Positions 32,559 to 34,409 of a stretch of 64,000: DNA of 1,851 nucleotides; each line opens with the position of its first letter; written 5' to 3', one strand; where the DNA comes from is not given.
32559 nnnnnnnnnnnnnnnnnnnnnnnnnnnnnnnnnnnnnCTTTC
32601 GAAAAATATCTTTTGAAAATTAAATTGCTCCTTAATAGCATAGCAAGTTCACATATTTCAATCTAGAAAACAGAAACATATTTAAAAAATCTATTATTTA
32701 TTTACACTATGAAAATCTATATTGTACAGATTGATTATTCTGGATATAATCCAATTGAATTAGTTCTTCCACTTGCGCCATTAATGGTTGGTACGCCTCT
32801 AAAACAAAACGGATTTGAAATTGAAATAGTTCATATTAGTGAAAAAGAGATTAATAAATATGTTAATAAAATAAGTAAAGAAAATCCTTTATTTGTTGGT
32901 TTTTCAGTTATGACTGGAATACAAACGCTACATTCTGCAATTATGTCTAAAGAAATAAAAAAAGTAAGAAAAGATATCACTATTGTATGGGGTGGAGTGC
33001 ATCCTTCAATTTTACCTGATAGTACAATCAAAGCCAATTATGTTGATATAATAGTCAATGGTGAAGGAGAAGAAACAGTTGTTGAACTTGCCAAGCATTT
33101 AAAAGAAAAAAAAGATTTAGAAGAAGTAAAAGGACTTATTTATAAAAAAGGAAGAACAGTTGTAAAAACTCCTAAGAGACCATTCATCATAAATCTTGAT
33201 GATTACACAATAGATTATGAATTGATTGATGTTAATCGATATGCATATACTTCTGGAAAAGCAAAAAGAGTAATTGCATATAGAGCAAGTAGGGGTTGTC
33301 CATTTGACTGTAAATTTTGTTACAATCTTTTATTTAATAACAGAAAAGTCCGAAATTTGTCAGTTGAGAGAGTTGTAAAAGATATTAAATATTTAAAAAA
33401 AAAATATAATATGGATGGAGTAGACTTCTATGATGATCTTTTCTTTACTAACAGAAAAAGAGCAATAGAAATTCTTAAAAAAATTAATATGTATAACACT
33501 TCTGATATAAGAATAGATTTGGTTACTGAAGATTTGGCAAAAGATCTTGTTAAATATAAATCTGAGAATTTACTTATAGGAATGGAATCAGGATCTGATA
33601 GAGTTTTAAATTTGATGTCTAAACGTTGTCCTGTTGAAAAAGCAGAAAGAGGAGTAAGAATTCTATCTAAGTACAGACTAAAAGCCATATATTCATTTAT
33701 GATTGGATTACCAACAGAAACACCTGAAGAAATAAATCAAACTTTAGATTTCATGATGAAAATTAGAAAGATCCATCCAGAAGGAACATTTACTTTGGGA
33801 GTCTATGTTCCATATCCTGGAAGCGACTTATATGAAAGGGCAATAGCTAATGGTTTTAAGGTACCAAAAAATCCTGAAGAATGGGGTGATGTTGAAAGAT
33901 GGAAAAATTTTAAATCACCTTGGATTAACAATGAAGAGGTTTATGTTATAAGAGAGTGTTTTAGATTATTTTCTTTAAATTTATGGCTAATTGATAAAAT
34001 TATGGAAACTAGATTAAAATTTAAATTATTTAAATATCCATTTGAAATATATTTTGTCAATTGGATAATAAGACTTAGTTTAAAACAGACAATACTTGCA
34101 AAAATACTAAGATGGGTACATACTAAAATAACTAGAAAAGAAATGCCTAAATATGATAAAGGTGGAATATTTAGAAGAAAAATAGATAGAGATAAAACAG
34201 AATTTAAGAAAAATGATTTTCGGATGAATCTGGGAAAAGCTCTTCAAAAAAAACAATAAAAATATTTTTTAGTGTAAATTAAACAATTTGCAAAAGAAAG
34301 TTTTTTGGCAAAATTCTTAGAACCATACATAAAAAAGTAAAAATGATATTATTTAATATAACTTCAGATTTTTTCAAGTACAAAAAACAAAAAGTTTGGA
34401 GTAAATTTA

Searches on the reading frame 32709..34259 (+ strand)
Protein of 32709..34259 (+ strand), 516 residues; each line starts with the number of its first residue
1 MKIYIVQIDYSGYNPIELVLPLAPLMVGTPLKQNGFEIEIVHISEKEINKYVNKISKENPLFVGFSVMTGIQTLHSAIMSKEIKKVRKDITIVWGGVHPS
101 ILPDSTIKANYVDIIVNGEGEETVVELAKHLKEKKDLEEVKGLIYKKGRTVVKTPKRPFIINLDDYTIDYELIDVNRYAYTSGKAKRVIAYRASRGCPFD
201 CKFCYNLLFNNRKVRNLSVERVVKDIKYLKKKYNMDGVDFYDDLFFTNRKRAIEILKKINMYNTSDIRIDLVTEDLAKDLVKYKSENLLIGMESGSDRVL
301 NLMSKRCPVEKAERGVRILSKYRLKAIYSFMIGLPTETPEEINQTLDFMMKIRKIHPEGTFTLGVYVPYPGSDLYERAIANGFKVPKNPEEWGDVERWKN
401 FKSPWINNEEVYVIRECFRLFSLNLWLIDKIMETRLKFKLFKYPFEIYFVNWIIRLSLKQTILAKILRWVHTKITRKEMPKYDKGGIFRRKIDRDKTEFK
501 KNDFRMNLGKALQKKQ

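Call 57: search_protein_families(library=pfam, proteins=[window:32709-34259:+], max_evalue=0.00001)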
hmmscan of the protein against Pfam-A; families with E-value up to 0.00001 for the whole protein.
window:32709-34259:+ (516 aa): 2 families
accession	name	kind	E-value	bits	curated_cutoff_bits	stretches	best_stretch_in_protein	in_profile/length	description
PF04055.27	Radical_SAM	-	3.7e-23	83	29.5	1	194-349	4-166/166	Radical SAM superfamily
PF02310.24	B12-binding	-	5.7e-16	58.9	32.1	1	21-127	14-120/121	B12 binding domain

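Call 59: search_protein_families(library=ncbifam, proteins=[window:32709-34259:+], max_evalue=0.00001)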
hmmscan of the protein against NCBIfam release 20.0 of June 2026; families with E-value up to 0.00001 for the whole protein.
window:32709-34259:+ (516 aa): 25 families
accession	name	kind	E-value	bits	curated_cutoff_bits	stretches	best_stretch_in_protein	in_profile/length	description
TIGR02026.1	BchE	equivalog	3.4e-44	151.5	481.35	1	21-378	22-387/497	magnesium-protoporphyrin IX monomethyl ester anaerobic oxidative cyclase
TIGR04013.1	B12_SAM_MJ_1487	hypoth_equivalog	1.1e-41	143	251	2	44-232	27-195/382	TIGR04013 family B12-binding domain/radical SAM domain-containing protein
TIGR03471.1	HpnJ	equivalog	3.5e-40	138.3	577.6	1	54-389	64-398/472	hopanoid biosynthesis associated radical SAM protein HpnJ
TIGR04479.1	bcpD_PhpK_rSAM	subfamily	5.9e-39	133.8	600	1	20-351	71-408/504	PhpK family radical SAM P-methyltransferase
NF050148.1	rSAM_ApyD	equivalog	3.2e-37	128.3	750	1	52-378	67-393/645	RiPP biosynthesis radical SAM protein ApyD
TIGR04014.1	B12_SAM_MJ_0865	equivalog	2.1e-33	115.8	360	1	26-352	16-336/434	methyl-coenzyme M reductase glutamine C-methyltransferase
NF038361.1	rSAM_Sden_1168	equivalog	3.1e-31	108.6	575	1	43-382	127-477/560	Sden_1168 family B12-binding radical SAM P-methyltransferase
TIGR04367.1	HpnR_B12_rSAM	equivalog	2.5e-27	95.6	650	1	13-376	13-371/490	hopanoid C-3 methylase HpnR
TIGR03975.1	rSAM_ocin_1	subfamily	3.7e-27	95.1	281.85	1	41-358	110-436/606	RiPP maturation radical SAM C-methyltransferase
TIGR04072.2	rSAM_ladder_B12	equivalog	2.6e-26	92.3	360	1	19-383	16-377/443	lipid biosynthesis B12-binding/radical SAM protein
NF033070.1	rSAM_AprD4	equivalog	1.9e-25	89.7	500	1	171-383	179-395/456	AprD4 family radical SAM diol-dehydratase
TIGR04190.1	B12_SAM_Ta0216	equivalog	5.4e-24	84.7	500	1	25-385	41-433/554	TIGR04190 family B12-binding domain/radical SAM domain protein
TIGR04385.1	B12_rSAM_cofa1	equivalog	5.6e-23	81.9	450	1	16-365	15-376/438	B12 lower ligand biosynthesis radical SAM protein BzaD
NF033712.0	B12_rSAM_KedN5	subfamily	1.1e-21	76.8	700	1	48-231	50-238/624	KedN5 family methylcobalamin-dependent radical SAM C-methyltransferase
TIGR04295.1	B12_rSAM_oligo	hypoth_equivalog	6.5e-20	71.2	400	1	91-378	103-384/422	TIGR04295 family B12-binding domain-containing radical SAM protein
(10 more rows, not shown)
